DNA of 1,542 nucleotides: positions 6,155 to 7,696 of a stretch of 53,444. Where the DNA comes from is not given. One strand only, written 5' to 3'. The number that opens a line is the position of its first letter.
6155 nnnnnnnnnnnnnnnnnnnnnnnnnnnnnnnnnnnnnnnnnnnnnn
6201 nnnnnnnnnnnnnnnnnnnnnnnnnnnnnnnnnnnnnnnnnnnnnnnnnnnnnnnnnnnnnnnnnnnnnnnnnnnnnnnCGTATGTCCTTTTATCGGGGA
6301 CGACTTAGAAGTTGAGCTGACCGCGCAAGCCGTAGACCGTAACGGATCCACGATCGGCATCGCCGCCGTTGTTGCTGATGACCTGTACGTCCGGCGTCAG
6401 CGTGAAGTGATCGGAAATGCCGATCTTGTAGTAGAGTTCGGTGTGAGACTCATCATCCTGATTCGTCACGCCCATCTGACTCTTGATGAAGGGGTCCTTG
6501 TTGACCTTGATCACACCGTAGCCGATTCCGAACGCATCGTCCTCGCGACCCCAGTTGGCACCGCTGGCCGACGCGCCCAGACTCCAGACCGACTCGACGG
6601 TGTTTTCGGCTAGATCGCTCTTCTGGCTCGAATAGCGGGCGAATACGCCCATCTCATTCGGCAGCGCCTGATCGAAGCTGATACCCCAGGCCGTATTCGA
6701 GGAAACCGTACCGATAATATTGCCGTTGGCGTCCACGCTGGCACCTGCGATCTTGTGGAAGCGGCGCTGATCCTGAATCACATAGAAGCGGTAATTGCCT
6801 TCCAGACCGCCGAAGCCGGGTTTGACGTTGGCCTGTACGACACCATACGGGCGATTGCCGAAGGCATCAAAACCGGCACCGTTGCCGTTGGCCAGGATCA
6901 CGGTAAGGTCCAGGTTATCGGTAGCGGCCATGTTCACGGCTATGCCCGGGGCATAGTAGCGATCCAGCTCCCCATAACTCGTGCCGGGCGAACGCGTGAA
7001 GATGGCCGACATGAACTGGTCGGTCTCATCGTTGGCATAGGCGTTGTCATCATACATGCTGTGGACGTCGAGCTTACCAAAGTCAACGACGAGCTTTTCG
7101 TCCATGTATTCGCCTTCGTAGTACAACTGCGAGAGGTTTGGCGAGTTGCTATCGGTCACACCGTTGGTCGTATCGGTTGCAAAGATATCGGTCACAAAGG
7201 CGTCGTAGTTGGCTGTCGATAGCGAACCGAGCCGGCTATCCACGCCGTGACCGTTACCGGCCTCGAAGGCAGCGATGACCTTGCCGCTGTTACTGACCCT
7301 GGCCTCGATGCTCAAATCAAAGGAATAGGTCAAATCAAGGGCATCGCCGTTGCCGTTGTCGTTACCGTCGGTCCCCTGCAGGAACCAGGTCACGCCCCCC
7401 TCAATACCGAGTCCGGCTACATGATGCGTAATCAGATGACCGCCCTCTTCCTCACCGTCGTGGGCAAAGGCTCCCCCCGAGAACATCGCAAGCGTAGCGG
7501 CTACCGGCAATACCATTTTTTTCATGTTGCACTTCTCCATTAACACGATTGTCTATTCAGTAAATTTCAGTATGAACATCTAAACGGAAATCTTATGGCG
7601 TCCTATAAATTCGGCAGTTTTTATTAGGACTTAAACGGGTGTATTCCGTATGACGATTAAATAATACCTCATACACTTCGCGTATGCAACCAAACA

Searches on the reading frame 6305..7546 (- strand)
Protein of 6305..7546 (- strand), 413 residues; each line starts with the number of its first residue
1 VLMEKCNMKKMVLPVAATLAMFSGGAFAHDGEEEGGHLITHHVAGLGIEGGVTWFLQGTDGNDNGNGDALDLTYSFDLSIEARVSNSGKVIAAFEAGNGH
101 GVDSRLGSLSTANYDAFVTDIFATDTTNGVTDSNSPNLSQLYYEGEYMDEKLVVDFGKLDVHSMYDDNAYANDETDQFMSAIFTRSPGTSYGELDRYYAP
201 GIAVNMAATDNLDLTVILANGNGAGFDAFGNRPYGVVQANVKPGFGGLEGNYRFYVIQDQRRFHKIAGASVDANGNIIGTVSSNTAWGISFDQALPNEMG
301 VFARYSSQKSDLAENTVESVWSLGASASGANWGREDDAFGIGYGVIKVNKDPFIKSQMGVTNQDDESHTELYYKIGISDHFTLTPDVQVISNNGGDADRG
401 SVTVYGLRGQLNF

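Call 4: search_protein_families(library=pfam, proteins=[window:6305-7546:-], max_evalue=0.01)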
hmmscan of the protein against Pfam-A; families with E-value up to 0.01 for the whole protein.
window:6305-7546:- (413 aa): 1 family
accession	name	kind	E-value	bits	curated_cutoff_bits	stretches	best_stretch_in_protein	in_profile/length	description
PF04966.18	OprB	-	8.3e-38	131.2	22.9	1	65-413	5-372/372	Carbohydrate-selective porin, OprB family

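Call 7: search_protein_families(library=ncbifam, proteins=[window:6305-7546:-], max_evalue=0.01)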
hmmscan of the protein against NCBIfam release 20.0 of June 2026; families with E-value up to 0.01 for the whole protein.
window:6305-7546:- (413 aa): 2 families
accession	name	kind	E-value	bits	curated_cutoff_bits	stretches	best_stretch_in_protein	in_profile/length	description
NF051888.1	porinAaxAChlmd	equivalog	1e-10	41.2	600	1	282-411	315-438/440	porin AaxA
NF033921.0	por_somb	subfamily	0.0043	15.8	100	1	309-413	386-485/485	iron uptake porin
